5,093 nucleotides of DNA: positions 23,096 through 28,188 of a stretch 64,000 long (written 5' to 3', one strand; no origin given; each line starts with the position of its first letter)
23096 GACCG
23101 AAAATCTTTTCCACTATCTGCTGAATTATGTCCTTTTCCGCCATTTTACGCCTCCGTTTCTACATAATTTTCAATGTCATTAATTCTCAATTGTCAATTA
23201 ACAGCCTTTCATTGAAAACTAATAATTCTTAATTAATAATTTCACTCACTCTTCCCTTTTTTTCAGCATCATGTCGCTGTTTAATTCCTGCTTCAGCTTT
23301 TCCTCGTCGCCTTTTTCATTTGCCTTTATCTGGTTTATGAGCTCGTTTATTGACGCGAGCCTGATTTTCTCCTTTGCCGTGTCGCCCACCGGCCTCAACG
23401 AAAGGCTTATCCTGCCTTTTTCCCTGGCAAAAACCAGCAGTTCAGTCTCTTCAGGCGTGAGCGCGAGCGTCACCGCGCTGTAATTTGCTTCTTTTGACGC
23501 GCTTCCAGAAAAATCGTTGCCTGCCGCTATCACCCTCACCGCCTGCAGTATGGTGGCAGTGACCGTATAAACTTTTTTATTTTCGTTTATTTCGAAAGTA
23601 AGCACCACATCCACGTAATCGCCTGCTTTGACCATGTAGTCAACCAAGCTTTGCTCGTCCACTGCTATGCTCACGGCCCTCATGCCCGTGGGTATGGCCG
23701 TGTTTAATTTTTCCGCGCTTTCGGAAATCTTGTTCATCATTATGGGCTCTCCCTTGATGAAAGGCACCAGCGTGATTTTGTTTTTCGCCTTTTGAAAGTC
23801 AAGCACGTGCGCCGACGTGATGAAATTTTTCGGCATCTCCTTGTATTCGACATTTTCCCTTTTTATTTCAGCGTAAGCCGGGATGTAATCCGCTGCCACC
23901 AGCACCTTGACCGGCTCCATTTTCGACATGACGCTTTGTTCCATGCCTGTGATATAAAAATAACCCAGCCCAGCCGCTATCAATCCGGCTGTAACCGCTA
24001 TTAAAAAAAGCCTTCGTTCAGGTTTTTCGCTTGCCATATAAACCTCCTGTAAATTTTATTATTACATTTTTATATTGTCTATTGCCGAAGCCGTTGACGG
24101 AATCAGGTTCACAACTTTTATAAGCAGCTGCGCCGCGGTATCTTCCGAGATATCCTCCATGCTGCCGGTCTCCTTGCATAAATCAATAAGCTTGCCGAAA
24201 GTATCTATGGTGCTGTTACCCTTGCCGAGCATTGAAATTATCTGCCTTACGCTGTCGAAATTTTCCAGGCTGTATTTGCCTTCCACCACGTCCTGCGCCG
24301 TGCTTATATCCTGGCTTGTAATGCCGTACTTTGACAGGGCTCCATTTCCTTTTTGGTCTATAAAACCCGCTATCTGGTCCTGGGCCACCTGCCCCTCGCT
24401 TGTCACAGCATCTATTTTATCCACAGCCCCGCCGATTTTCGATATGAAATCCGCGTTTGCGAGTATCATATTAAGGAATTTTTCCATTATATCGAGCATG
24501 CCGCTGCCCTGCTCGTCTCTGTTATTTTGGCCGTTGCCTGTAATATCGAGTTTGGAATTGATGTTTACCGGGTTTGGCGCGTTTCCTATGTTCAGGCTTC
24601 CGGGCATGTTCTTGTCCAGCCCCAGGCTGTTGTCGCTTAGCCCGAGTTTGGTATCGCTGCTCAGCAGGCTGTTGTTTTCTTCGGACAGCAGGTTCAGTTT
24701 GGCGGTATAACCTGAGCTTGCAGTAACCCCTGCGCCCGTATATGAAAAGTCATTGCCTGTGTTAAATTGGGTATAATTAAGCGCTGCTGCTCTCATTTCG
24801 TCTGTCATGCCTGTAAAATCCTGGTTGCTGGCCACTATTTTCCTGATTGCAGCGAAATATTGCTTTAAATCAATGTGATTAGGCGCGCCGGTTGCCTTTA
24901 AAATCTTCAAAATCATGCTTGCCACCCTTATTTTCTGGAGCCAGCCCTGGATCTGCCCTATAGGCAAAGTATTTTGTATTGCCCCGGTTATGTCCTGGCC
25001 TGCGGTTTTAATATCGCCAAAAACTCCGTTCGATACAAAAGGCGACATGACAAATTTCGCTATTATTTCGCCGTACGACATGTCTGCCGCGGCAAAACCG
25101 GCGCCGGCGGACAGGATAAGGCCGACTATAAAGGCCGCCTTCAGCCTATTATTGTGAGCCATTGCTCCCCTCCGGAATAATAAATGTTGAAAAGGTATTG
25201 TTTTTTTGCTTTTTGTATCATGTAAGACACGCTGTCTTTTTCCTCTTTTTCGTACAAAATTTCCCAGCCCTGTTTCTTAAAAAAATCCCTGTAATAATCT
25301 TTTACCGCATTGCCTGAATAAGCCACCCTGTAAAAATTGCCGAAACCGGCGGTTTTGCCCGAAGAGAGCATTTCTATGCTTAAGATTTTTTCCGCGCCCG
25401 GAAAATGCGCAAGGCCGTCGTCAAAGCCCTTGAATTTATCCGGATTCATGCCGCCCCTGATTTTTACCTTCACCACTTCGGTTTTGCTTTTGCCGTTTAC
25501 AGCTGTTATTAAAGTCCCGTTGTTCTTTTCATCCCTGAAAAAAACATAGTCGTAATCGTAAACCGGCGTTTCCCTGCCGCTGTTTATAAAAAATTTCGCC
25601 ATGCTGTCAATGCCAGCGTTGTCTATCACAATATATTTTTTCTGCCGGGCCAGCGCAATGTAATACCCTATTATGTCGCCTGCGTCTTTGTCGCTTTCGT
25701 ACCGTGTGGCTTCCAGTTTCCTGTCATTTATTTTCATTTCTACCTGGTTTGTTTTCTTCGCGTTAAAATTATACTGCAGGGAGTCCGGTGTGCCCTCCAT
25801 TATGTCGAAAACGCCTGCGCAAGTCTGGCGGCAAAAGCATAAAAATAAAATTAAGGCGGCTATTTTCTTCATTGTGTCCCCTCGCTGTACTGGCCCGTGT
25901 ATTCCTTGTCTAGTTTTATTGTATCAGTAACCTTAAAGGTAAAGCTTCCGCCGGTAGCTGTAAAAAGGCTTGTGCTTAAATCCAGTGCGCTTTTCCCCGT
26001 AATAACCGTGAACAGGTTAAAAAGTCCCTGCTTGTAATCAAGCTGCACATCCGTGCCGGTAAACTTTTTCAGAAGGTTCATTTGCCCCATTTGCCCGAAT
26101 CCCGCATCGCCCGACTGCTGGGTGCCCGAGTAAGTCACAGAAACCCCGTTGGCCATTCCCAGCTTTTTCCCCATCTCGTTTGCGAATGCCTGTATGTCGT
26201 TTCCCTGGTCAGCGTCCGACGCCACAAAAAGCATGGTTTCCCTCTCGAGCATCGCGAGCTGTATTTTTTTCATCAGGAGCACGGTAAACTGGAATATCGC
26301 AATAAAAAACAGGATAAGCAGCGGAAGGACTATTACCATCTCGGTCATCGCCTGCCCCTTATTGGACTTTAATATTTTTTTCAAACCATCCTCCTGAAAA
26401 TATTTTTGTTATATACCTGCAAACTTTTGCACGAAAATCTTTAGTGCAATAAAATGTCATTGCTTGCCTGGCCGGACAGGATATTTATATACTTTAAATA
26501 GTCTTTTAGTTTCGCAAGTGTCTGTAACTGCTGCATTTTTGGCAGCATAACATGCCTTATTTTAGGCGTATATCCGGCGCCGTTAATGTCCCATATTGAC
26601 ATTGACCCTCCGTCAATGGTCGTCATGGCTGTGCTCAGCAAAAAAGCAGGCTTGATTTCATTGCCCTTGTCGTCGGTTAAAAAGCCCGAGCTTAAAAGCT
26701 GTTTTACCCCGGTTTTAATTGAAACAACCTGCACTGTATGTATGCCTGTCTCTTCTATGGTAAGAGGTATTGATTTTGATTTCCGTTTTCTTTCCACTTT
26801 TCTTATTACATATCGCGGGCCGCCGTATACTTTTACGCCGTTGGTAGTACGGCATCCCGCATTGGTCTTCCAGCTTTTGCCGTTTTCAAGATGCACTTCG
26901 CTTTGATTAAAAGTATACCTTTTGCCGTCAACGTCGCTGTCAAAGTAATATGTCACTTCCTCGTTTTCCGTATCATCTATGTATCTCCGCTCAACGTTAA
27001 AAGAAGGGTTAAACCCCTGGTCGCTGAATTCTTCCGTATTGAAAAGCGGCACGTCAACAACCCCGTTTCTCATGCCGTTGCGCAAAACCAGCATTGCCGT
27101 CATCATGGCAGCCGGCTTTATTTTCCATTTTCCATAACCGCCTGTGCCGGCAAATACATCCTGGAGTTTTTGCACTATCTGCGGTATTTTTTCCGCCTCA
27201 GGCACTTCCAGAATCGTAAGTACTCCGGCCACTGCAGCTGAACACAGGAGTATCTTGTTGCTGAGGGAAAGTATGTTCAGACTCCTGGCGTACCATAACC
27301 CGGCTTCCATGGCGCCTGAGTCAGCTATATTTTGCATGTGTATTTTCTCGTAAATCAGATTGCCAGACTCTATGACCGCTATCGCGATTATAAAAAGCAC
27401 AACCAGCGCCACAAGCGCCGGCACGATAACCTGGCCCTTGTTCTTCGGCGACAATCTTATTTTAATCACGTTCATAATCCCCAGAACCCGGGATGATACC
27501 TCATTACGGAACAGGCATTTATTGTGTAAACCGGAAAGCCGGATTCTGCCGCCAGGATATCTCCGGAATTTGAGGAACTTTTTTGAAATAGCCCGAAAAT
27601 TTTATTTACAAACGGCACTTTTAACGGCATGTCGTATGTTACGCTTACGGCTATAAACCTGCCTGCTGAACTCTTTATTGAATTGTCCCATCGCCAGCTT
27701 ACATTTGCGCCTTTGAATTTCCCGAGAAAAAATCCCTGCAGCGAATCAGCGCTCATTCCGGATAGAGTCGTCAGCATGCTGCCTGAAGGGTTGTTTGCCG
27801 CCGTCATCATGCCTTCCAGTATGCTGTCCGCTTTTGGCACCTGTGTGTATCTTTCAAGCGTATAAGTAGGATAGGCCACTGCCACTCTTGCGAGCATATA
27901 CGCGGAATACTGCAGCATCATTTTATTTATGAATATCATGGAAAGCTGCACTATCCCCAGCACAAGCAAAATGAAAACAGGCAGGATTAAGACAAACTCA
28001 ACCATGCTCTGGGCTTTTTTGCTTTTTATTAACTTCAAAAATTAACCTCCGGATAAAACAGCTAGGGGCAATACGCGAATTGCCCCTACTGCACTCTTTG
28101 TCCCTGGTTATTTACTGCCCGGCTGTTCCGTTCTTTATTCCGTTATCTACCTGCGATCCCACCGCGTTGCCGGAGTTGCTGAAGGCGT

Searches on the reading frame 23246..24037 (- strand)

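Call 5: search_protein_families(library=pfam, proteins=[window:23246-24037:-], max_evalue=0.01)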
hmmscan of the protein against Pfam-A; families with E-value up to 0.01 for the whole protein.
window:23246-24037:- (263 aa): 2 families
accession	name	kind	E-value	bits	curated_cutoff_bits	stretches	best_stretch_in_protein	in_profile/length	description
PF16976.10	RcpC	-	5.4e-26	91.2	28.8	1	110-215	2-114/114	Flp pilus assembly protein RcpC/CpaB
PF08666.17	SAF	-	2.5e-05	25.2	21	1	44-103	2-61/63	SAF domain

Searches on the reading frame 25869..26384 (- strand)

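Call 5: search_protein_families(library=pfam, proteins=[window:25869-26384:-], max_evalue=0.01)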
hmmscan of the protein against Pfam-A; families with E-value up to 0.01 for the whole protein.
window:25869-26384:- (171 aa): 1 family
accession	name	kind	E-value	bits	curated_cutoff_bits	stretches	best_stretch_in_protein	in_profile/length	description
PF07811.17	TadE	-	3.5e-07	30.7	22.9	1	10-43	1-34/43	TadE-like protein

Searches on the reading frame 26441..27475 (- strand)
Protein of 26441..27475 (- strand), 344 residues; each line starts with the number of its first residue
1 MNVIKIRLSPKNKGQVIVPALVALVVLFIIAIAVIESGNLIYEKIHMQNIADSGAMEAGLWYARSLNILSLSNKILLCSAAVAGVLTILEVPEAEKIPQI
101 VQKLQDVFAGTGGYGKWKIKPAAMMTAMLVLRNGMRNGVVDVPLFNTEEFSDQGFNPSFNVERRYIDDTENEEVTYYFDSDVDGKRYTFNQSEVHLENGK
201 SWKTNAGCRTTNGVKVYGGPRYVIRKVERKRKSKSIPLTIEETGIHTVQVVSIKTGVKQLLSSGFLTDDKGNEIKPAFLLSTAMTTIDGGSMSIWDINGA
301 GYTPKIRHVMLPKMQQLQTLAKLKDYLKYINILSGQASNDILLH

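Call 5: search_protein_families(library=pfam, proteins=[window:26441-27475:-], max_evalue=0.01)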
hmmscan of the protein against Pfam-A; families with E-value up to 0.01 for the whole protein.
window:26441-27475:- (344 aa): 1 family
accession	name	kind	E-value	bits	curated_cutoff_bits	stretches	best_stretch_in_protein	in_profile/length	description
PF13400.11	Tad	-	8.3e-05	23.3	22.3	1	14-55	1-41/47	Putative Flp pilus-assembly TadE/G-like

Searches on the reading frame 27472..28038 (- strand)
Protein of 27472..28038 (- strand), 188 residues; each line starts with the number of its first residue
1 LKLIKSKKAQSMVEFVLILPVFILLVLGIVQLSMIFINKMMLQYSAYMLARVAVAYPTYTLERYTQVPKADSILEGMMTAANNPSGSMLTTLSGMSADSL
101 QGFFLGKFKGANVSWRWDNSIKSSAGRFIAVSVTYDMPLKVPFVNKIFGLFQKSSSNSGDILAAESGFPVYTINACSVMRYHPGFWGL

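Call 5: search_protein_families(library=pfam, proteins=[window:27472-28038:-], max_evalue=0.01)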
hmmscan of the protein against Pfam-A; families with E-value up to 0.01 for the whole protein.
window:27472-28038:- (188 aa): 1 family
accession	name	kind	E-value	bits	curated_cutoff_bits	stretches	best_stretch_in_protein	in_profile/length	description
PF07811.17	TadE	-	4.6e-12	46.3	22.9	1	10-51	2-43/43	TadE-like protein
